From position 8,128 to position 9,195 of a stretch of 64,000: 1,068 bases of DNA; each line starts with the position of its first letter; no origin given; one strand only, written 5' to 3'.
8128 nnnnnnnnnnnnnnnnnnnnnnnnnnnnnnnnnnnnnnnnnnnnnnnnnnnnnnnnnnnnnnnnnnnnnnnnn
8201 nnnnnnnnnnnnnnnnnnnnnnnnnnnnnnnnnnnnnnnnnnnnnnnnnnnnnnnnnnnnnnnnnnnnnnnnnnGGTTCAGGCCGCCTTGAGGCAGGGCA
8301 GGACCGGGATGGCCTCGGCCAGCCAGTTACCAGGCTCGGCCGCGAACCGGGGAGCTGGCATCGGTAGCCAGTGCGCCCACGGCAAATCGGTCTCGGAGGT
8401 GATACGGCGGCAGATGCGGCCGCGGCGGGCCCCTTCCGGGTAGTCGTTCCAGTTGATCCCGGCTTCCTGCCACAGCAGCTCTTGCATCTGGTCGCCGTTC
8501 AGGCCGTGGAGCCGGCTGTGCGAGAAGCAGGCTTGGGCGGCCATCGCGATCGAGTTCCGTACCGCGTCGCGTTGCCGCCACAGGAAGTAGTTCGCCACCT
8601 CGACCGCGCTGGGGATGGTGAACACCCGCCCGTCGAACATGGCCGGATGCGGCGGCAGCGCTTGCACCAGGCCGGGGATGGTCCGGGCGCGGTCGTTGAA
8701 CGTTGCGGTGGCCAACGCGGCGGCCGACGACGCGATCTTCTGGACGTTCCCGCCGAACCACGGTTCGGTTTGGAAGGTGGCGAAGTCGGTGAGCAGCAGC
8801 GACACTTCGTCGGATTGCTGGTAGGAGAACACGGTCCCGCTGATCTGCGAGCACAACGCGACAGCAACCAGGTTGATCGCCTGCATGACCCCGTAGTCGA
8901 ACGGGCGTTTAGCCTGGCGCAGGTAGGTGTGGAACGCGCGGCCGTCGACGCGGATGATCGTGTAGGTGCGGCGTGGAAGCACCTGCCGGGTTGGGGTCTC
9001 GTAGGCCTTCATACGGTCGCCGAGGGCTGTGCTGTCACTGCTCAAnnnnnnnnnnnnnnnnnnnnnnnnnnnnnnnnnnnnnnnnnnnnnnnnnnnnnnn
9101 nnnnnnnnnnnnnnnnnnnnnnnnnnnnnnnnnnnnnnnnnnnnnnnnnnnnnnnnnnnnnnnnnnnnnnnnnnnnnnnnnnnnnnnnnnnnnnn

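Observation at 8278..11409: Prophage-encoded RNA end-repair pair: a Thg1-like 3'-5' polymerase three genes from RtcB ligase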

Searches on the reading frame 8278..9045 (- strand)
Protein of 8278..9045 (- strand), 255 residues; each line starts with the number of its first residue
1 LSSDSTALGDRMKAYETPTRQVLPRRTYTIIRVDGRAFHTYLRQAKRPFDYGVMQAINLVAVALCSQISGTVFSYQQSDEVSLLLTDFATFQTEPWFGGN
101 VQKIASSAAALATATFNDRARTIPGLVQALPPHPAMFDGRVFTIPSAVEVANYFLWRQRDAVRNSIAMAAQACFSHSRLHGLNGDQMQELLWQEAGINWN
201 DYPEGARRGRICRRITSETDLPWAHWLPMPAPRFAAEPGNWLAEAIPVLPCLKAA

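Call 3: search_protein_families(library=pfam, proteins=[window:8278-9045:-], max_evalue=0.01)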
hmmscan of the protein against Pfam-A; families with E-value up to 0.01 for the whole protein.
window:8278-9045:- (255 aa): 2 families
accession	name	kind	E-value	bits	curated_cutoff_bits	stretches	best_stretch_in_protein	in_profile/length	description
PF04446.17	Thg1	-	7.1e-26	91.1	29.2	1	10-145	2-130/130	tRNAHis guanylyltransferase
PF14413.11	Thg1C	-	7.8e-05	23.3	26.3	1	150-218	3-81/116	Thg1 C terminal domain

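Call 4: search_protein_families(library=phrogs, proteins=[window:8278-9045:-], max_evalue=0.001)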
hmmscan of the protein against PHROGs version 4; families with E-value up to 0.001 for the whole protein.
window:8278-9045:- (255 aa): 1 family
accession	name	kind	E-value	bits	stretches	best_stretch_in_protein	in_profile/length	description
phrog_4717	-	DNA, RNA and nucleotide metabolism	7.7e-74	249.5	1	6-219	3-211/250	tRNA-His guanylyltransferase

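Call 7: search_dna_similar(query=window:8278-9045:-, collection=phages, mode=protein, max_rows=60)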
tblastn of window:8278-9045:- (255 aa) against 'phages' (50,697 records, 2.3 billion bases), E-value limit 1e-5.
Records with a match: 163; places in all: 164; records where one place covers at least 80% of the query: 142.
Best place of each record, by identity: <60% 163.
By first word of the organism name: Bacillus 46; Prevotella 15; Caulobacter 13; Mycobacterium 11; Erwinia 7; Brevundimonas 7; Vibrio 6; Aeromonas 6; Burkholderia 5; Xanthomonas 4; and 19 more.
By host as written in the record: - 17; Prevotella sp. 15; Bacillus cereus 14; Caulobacter vibrioides CB15 13; Mycobacterium smegmatis mc2 155 8; Brevundimonas pondensis LVF1 6; Bacillus sp. 5; Burkholderia cenocepacia 4; and 50 more.
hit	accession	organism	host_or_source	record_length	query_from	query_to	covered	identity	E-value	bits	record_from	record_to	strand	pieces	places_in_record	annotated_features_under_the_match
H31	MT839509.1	Bacteriophage sp.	human fecal samples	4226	8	246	94%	42.4%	1e-52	188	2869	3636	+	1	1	record has no annotation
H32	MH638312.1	Bacillus phage Kioshi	Bacillus thuringiensis kurstaki ATCC ...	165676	8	239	91%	43.4%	3e-48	176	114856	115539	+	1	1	170: tRNAHis guanylyltransferase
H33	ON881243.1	Bacillus phage PK-3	Bacillus sp.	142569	8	218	83%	46.9%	2e-51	185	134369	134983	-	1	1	tRNA(His) guanylyltransferase Thg1 family protein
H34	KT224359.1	Bacillus phage TsarBomba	Bacillus thuringiensis subsp. kurstaki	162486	8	238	91%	42.3%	3e-47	173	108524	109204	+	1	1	putative tRNA-His guanylyltransferase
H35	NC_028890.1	Bacillus phage TsarBomba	Bacillus thuringiensis subsp. kurstaki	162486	8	238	91%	42.3%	3e-47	173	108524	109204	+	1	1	tRNA-His guanylyltransferase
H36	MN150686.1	Bacillus phage BC-T25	Bacillus sp.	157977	8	238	91%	42.3%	4e-47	172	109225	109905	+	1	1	putative tRNA-His guanylyltransferase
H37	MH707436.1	Bacillus phage BSP36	Bacillus subtilis KCCM 11780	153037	1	212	83%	46.0%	5e-51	184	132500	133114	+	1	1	putative tRNA-His guanylyltransferase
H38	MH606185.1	Bacillus phage BSP38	Bacillus subtilis KCCM 12052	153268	1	212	83%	46.0%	2e-50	182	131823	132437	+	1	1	putative tRNAHis guanylyltransferase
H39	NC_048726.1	Bacillus phage BSP38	Bacillus subtilis KCCM 12052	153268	1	212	83%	46.0%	2e-50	182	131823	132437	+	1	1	tRNA-His guanylyltransferase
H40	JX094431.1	Bacillus phage vB_BceM_Bc431v3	Bacillus cereus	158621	8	212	80%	47.6%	6e-48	175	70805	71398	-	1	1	orf143: putative tRNA-His guanylyltransferase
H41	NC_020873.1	Bacillus phage vB_BceM_Bc431v3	Bacillus cereus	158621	8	212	80%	47.6%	6e-48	175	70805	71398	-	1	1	orf143: tRNA-His guanylyltransferase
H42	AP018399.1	Xanthomonas phage XacN1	Xanthomonas citri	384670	7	221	84%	45.2%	6e-47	172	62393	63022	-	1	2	tRNA-His guanylyltransferase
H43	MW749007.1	Bacillus phage vB_BspH_TimeGriffin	Bacillus sp.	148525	6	218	84%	45.5%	1e-49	180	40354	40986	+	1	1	putative tRNA-His guanylyltransferase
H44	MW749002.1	Bacillus phage vB_BspH_Mawwa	Bacillus sp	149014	6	218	84%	45.5%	1e-49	180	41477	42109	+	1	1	putative tRNA(His) guanylyltransferase Thg1 family protein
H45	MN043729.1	Bacillus phage vB_BmeM-Goe8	Bacillus megaterium DSM 319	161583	7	237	91%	41.9%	2e-49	179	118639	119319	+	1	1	putative tRNAHis guanylyltransferase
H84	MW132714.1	Mycobacterium phage Pound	Mycobacterium smegmatis mc#155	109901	5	217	84%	40.4%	1e-35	140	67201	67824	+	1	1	114: tRNA nucleotidyltransferase | 113: hypothetical protein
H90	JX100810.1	Caulobacter phage CcrColossus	Caulobacter crescentus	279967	8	250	95%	35.2%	3e-28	118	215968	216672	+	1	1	putative tRNA-His guanylyltransferase protein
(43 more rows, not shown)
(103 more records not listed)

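Call 8: get_annotated_region(hit=H84, flank=8000)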
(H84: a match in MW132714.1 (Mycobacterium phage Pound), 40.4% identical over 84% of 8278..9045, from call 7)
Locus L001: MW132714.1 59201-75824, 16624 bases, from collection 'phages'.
description: Mycobacterium phage Pound, complete genome.
organism: Mycobacterium phage Pound (NCBI taxid 2797323)
taxonomy: Viruses; Duplodnaviria; Heunggongvirae; Uroviricota; Caudoviricetes; Omegavirus
host: Mycobacterium smegmatis mc#155; source: soil; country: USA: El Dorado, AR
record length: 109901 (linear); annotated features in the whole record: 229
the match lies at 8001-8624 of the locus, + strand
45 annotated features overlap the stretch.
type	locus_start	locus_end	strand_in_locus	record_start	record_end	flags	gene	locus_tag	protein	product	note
CDS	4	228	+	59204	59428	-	89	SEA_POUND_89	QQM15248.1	Cro protein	Cro (control of repressor's operator)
CDS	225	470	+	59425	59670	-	90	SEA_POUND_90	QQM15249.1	hypothetical protein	-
CDS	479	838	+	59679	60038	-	91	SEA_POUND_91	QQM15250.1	hypothetical protein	-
CDS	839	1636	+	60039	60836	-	92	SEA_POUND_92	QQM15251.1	LipC-like lipase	-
CDS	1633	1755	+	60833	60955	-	93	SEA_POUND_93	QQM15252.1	membrane protein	-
CDS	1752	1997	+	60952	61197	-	94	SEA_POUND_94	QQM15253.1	hypothetical protein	-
CDS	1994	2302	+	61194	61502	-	95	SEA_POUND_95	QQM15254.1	hypothetical protein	-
CDS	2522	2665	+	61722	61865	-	96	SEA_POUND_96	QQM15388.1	hypothetical protein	-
CDS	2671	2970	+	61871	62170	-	97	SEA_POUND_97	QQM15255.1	hypothetical protein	-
CDS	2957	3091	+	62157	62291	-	98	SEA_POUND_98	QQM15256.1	hypothetical protein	-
CDS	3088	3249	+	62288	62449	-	99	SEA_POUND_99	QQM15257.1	hypothetical protein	-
CDS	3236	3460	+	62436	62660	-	100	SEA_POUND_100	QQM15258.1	hypothetical protein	-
CDS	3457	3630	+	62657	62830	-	101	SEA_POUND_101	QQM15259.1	hypothetical protein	-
CDS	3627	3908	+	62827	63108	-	102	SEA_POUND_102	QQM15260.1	hypothetical protein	-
CDS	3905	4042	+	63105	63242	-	103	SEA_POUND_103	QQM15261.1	membrane protein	-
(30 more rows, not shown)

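Call 9: get_annotated_region(hit=H90, flank=8000)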
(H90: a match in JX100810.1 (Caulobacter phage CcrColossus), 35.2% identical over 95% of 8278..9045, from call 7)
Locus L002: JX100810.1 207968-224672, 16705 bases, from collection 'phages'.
description: Caulobacter phage CcrColossus, complete genome.
organism: Caulobacter phage CcrColossus (NCBI taxid 1211640)
taxonomy: Viruses; Duplodnaviria; Heunggongvirae; Uroviricota; Caudoviricetes; Dolichocephalovirinae; Colossusvirus; Colossusvirus colossus
host: Caulobacter crescentus; source: surface water; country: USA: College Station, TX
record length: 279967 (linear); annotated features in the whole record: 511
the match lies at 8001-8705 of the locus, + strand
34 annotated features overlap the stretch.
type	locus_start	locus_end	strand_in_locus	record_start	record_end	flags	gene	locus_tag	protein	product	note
CDS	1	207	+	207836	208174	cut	-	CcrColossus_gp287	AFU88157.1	hypothetical protein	-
CDS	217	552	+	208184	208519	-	-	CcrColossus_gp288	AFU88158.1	hypothetical protein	-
CDS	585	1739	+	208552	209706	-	-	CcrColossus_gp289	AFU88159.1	putative tRNA nucleotidyl transferase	-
CDS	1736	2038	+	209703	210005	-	-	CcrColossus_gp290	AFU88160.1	hypothetical protein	-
CDS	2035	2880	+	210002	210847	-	-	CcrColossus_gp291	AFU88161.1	hypothetical protein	-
CDS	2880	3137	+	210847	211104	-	-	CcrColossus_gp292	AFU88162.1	hypothetical protein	-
CDS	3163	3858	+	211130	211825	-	-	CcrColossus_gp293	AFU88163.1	hypothetical protein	-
CDS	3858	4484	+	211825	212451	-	-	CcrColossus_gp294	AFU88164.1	hypothetical protein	-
CDS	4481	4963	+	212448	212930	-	-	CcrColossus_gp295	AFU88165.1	hypothetical protein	-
CDS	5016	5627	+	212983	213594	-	-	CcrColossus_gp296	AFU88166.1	hypothetical protein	-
CDS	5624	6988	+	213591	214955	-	-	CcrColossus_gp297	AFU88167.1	hypothetical protein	-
CDS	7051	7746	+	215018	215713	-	-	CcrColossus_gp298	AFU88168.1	hypothetical protein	-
CDS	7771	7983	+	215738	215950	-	-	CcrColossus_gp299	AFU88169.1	hypothetical protein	-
CDS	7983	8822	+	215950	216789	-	-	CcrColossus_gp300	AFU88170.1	putative tRNA-His guanylyltransferase protein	-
CDS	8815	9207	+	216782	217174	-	-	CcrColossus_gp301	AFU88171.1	hypothetical protein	-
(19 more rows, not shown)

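Call 11: search_solved_structures(query=window:8278-9045:-, show_alignments=3)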
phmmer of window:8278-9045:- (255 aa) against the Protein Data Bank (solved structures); distinct sequences matched with E-value up to 0.001: 6.
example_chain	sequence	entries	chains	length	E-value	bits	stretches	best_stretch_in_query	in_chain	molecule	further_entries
4kgk_A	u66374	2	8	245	6.8e-52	179.6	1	7-212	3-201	Thg1-like uncharacterized protein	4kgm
3wbz_A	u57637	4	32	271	3.4e-14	56.1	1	21-214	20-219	Likely histidyl tRNA-specific guanylyltransferase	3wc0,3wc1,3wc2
5xox_A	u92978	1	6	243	2.4e-11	46.8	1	19-214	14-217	tRNA(His) guanylyltransferase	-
3otb_A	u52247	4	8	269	1.6e-10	44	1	27-211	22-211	tRNA(His) guanylyltransferase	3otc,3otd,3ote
7cv1_A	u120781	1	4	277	1.8e-10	43.9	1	27-211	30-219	Probable tRNA(His) guanylyltransferase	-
5axk_A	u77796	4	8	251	1.9e-05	27.5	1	29-212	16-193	tRNA(His)-5'-guanylyltransferase (Thg1) like protein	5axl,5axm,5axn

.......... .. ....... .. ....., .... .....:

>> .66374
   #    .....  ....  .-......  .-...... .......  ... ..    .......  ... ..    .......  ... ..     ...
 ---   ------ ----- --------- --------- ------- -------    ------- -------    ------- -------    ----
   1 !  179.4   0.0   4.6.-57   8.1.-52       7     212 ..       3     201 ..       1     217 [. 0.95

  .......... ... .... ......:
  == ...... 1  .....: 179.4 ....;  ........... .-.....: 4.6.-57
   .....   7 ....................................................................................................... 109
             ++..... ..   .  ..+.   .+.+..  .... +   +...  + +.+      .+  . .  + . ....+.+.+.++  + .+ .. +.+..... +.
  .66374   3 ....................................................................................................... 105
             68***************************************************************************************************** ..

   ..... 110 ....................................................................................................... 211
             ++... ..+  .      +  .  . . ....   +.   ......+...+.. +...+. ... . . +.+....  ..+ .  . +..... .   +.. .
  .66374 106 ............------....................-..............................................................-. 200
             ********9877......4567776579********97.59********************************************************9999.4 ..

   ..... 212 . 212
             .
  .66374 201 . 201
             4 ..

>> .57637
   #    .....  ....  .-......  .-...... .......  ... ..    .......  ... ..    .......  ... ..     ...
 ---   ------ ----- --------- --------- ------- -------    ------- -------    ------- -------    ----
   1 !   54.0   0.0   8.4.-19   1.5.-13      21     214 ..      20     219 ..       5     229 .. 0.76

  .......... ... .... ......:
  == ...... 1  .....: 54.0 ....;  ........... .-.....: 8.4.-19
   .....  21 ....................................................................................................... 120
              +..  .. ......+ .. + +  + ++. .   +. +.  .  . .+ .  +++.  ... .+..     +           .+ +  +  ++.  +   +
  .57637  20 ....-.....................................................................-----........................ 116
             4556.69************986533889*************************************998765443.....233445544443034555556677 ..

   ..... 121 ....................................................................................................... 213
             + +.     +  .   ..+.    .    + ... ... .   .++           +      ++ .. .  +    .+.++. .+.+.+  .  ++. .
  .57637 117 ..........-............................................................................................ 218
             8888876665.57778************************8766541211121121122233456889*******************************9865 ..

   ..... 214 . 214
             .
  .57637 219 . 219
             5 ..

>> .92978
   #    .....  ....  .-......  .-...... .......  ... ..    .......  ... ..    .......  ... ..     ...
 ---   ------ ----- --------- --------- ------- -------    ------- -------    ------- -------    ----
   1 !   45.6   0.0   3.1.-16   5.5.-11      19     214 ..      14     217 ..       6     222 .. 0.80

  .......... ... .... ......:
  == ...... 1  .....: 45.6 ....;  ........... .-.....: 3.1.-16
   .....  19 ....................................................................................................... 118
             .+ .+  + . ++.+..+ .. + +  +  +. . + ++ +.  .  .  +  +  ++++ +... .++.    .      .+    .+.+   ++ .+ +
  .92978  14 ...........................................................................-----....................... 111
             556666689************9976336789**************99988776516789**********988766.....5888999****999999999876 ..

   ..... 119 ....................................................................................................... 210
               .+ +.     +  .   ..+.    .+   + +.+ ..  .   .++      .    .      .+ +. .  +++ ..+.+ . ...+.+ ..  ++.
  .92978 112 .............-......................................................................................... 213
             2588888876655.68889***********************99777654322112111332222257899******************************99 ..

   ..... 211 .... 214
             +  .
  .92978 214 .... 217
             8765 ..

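Call 17: find_encoding_contigs(protein=window:8278-9045:-, flank=10000, max_places=10)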
Protein window:8278-9045:- (255 aa): no gene with exactly this product is on record in the collection.
